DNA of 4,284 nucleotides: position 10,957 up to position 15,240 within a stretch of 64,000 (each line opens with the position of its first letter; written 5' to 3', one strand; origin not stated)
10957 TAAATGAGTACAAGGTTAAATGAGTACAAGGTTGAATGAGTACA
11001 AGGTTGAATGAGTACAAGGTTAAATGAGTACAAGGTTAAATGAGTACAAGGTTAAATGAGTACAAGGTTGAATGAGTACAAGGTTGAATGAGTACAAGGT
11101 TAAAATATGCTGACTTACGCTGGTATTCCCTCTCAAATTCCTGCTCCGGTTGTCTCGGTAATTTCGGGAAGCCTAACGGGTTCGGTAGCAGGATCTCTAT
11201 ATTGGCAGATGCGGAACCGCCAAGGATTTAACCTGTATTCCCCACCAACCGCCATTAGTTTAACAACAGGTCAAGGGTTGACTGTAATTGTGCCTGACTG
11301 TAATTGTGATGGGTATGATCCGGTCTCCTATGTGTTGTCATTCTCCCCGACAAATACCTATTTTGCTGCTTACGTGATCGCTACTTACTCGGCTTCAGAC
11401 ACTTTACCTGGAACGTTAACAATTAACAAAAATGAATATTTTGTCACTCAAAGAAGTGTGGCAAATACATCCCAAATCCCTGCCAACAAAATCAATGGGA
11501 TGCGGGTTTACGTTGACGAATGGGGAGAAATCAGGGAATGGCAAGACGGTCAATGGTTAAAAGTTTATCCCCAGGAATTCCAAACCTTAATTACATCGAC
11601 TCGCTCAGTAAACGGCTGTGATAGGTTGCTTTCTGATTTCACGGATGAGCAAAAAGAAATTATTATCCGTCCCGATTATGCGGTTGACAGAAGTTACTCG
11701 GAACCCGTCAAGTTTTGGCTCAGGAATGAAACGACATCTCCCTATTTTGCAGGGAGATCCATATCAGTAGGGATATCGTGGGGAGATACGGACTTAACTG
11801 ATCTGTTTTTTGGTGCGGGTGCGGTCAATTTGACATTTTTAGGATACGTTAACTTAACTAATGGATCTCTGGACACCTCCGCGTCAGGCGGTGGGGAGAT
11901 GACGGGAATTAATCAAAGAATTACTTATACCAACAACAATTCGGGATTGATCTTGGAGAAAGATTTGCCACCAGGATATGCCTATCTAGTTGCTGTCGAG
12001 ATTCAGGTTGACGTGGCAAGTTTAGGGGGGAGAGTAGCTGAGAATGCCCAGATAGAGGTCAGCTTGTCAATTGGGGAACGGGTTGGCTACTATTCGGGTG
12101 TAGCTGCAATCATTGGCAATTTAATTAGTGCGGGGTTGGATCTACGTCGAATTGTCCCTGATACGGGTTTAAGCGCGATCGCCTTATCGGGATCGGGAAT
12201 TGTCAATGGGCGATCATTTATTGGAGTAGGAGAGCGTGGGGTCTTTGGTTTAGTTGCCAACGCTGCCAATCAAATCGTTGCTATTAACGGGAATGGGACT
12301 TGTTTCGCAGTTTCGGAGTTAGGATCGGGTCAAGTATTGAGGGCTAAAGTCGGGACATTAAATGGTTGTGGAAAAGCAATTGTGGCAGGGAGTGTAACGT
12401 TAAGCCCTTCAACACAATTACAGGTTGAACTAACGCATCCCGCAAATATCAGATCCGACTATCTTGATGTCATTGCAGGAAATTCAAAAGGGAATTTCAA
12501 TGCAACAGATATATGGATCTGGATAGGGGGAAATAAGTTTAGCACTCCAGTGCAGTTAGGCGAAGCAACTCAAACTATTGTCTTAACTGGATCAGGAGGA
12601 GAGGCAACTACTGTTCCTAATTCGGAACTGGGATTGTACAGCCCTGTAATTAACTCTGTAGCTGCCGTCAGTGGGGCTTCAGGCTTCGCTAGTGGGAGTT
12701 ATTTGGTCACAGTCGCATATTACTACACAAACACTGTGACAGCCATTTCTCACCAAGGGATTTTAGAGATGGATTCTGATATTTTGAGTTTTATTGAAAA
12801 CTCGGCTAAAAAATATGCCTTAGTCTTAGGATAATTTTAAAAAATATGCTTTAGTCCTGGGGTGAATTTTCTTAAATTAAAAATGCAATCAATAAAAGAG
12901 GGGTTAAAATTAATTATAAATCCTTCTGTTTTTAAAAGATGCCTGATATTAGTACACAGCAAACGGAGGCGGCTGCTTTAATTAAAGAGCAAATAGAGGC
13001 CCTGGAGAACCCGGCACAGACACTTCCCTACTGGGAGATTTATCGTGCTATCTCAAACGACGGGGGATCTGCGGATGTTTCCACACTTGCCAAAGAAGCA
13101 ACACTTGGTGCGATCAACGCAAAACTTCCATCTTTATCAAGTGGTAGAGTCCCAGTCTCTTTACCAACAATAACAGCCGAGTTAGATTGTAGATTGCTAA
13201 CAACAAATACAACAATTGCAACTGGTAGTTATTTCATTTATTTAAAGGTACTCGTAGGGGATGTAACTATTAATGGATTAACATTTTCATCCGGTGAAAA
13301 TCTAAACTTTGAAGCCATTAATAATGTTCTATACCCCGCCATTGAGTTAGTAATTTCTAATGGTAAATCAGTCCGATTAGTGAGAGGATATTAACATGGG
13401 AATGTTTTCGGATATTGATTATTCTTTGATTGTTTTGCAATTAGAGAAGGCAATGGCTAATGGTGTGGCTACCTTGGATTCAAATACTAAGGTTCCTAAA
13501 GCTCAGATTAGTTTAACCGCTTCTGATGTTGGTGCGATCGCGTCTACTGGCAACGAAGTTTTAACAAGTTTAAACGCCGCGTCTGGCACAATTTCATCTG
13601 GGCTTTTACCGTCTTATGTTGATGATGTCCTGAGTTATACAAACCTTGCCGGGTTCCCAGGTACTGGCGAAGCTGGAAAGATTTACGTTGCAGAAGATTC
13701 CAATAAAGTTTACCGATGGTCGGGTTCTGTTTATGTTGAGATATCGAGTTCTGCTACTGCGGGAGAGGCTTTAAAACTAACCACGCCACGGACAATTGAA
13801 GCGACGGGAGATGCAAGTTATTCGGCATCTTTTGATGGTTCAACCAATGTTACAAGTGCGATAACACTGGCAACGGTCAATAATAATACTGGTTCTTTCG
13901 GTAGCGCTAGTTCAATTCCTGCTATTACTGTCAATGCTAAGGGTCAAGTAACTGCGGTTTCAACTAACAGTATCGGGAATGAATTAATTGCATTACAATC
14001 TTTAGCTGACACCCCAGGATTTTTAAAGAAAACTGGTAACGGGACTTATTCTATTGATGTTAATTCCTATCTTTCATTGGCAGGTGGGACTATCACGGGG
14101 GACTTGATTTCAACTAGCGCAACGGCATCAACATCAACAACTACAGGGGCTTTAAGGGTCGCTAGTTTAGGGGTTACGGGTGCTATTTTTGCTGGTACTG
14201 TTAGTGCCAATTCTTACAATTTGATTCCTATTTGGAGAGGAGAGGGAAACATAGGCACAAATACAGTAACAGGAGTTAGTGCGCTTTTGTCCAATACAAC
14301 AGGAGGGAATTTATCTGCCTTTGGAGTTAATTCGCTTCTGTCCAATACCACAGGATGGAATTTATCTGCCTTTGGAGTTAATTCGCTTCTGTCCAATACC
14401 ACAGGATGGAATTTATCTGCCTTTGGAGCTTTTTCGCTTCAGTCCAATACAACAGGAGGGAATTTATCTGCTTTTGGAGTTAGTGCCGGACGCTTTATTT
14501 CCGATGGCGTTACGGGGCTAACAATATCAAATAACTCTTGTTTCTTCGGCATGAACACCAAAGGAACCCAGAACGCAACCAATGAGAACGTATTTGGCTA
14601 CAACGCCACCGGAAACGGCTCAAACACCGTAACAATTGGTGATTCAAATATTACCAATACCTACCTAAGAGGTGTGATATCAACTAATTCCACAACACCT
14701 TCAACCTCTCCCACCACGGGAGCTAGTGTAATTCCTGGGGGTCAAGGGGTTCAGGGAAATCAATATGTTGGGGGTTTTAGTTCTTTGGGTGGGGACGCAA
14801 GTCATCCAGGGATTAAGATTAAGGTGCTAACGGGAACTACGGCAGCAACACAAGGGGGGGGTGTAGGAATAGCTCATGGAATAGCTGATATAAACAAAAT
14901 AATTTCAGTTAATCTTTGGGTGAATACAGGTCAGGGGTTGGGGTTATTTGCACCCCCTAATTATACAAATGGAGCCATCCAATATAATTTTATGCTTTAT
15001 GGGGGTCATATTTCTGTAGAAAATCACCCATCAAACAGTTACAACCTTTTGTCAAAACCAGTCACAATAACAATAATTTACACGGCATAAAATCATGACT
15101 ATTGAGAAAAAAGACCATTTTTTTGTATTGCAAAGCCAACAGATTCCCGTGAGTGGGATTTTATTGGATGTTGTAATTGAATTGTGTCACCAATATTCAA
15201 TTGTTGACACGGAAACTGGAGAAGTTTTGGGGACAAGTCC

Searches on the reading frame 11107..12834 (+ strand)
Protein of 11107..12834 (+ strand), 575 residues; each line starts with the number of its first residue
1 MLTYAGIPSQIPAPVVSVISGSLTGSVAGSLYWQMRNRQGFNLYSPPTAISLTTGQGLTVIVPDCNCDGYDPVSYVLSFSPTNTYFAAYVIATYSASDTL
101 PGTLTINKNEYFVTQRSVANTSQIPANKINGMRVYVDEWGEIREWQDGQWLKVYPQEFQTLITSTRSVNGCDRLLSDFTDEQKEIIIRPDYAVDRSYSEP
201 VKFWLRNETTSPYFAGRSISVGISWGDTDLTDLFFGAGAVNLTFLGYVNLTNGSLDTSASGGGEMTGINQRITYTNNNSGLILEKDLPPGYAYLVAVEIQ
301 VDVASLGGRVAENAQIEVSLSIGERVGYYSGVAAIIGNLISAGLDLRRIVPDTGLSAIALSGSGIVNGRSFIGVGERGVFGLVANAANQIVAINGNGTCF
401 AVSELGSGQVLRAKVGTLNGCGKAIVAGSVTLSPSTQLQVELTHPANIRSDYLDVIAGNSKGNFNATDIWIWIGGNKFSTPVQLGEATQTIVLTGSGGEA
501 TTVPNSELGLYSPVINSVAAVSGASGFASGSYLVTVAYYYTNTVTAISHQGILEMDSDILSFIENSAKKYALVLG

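Call 14: search_protein_families(library=phrogs, proteins=[window:11107-12834:+], max_evalue=0.00001)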
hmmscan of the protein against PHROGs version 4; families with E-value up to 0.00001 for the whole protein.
window:11107-12834:+ (575 aa): 1 family
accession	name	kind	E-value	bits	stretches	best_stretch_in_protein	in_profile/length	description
phrog_31840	-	unknown function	3.7e-80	271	1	3-551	5-605/1321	-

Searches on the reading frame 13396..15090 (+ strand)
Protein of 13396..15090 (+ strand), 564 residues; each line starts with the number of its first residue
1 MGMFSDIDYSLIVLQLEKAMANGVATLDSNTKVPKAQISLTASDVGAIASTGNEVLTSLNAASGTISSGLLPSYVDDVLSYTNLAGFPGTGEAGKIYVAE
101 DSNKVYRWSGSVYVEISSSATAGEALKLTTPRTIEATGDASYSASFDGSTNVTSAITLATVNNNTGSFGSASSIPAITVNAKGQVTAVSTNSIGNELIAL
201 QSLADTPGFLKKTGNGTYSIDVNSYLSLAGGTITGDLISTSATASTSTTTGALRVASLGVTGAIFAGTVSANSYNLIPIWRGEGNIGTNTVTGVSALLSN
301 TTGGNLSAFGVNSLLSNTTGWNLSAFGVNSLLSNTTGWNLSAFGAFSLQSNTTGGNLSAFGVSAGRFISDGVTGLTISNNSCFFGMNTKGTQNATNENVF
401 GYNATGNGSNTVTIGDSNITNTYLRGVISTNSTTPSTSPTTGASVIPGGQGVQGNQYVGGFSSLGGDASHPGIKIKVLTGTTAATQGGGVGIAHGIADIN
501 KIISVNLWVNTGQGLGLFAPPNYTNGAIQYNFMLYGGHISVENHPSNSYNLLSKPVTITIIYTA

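Call 14: search_protein_families(library=phrogs, proteins=[window:13396-15090:+], max_evalue=0.00001)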
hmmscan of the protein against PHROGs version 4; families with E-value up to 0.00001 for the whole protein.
window:13396-15090:+ (564 aa): 5 families
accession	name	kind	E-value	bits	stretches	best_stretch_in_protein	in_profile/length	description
phrog_3018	-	head and packaging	9.3e-64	216.6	2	51-269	28-239/341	head decoration protein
phrog_15439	-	other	1.8e-17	65.1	1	58-121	50-112/290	peptidase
phrog_33377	-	unknown function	1e-07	31.7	1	117-189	60-126/456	-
phrog_5181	-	unknown function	1.2e-07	31.4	1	112-395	255-510/763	-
phrog_7389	-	tail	1.2e-06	28.4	0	103-189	318-402/732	tail fiber protein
